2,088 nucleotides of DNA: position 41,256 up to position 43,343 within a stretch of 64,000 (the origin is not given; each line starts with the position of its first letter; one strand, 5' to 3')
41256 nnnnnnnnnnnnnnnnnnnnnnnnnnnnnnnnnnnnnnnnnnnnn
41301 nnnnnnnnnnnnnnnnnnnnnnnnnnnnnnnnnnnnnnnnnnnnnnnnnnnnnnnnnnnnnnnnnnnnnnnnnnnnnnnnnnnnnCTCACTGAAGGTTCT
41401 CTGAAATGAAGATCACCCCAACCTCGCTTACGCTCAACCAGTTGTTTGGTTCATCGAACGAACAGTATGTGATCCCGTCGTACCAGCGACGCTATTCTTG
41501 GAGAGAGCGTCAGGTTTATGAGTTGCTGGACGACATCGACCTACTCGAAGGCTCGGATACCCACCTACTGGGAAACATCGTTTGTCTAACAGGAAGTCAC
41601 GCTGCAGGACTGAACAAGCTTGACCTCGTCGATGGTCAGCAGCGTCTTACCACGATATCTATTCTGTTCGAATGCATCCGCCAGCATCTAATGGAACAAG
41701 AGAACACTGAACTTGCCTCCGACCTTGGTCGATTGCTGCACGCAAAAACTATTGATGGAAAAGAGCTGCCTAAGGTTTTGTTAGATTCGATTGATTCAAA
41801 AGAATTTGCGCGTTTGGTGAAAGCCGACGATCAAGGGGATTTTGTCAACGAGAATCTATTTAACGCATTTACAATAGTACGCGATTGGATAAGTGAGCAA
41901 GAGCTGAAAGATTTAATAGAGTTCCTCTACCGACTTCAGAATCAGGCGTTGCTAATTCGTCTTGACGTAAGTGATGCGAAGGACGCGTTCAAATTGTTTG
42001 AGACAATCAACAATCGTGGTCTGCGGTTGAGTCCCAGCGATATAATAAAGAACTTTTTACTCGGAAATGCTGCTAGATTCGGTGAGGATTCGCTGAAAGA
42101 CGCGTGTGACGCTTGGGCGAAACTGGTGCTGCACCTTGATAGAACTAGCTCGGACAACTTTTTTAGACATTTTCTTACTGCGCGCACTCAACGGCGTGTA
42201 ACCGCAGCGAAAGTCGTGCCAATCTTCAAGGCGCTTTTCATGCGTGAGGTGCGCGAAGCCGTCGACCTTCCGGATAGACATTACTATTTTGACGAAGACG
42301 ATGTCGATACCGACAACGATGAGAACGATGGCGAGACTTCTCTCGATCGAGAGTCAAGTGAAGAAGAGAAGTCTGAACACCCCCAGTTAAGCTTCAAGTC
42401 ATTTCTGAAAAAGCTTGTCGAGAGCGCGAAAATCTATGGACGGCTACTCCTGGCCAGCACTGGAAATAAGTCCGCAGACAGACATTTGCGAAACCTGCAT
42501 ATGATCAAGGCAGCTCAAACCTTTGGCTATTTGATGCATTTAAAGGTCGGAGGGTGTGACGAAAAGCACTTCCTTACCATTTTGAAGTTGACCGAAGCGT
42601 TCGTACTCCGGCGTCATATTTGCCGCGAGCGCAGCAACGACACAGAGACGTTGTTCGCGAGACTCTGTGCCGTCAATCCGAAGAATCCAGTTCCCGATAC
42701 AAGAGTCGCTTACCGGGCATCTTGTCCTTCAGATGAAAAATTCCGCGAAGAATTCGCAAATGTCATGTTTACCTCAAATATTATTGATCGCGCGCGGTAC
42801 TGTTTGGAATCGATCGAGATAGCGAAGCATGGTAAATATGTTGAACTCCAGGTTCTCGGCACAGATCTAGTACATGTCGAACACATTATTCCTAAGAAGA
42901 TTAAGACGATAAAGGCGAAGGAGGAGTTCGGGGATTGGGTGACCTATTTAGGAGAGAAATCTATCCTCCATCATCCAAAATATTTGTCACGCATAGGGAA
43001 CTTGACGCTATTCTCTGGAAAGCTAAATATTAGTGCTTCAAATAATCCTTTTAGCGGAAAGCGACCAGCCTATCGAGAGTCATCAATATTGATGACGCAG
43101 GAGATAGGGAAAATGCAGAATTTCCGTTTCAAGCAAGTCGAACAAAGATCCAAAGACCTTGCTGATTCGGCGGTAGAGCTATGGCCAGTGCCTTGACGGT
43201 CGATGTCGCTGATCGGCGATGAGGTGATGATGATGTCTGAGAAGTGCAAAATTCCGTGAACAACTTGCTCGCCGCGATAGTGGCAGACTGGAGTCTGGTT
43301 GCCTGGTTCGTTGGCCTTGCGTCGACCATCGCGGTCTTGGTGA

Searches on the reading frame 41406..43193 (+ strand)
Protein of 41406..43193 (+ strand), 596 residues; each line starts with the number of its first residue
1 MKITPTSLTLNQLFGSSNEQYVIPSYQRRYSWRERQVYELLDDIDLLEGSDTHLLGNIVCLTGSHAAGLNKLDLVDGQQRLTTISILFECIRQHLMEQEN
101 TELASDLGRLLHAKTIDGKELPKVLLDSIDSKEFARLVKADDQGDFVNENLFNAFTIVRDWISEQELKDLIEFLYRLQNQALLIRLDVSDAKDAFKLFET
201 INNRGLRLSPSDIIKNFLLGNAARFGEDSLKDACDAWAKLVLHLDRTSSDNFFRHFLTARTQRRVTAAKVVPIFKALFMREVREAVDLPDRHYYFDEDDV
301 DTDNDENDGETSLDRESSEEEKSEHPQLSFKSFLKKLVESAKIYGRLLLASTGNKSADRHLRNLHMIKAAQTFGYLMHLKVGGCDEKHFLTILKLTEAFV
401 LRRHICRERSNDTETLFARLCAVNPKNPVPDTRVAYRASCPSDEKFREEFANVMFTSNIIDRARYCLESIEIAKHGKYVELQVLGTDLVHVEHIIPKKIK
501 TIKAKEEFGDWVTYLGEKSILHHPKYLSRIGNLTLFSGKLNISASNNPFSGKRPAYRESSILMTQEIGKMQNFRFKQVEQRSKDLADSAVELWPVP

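Call 6: search_protein_families(library=pfam, proteins=[window:41406-43193:+], max_evalue=0.01)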
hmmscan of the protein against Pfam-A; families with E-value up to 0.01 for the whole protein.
window:41406-43193:+ (596 aa): 3 families
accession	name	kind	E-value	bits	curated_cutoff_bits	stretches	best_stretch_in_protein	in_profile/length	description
PF03235.19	GmrSD_N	-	2.5e-35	122.8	33.2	1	10-219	1-199/199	GmrSD restriction endonuclease, N-terminal domain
PF07510.16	GmrSD_C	-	2.2e-20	73.4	23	1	441-587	2-137/138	GmrSD restriction endonucleases, C-terminal domain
PF10025.14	DUF2267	-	0.0024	18.5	29.8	0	76-174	16-115/122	Uncharacterized conserved protein (DUF2267)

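Call 18: search_protein_families(library=padloc, proteins=[window:41406-43193:+], max_evalue=0.001)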
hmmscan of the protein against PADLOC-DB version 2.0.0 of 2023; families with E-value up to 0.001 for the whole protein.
window:41406-43193:+ (596 aa): 34 families (the best 25 are shown)
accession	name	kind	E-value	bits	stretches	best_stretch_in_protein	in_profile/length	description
PDLC04155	HEC-06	-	2.6e-74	248.7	2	5-263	7-278/562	-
PDLC04157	HEC-06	-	4.2e-73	244.8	2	18-261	20-276/558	-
PDLC02693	Orf5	-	2e-70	236.4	2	18-283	6-277/543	Orf5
PDLC04154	HEC-06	-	9.4e-69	230.5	2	4-262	8-286/569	-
PDLC02687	Orf5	-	3.8e-55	185.7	2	6-269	4-286/543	Orf5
PDLC02700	Orf5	-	7.7e-52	174.8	2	17-260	8-265/555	Orf5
PDLC02692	Orf5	-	2.8e-48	163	2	19-266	6-265/558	Orf5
PDLC02695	Orf5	-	1e-47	160.9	3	1-101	1-108/601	Orf5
PDLC02701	Orf5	-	1e-41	141.1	2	1-288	1-317/596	Orf5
PDLC02691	Orf5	-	1.4e-41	140.7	3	1-109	1-109/579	Orf5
PDLC02702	Orf5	-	4.2e-33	113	2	20-269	2-251/543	Orf5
PDLC02686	Orf5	-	1e-32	111.4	2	2-260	2-277/566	Orf5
PDLC02698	Orf5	-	2.5e-29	100.4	3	487-593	469-571/573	Orf5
PDLC02689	Orf5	-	4e-26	89.7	2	11-244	9-239/558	Orf5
PDLC02690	Orf5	-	2.3e-22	77.5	2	17-259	6-251/531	Orf5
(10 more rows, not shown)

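Call 19: search_protein_families(library=ncbifam, proteins=[window:41406-43193:+], max_evalue=0.001)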
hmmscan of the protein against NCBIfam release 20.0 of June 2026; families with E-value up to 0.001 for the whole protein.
window:41406-43193:+ (596 aa): 0 families
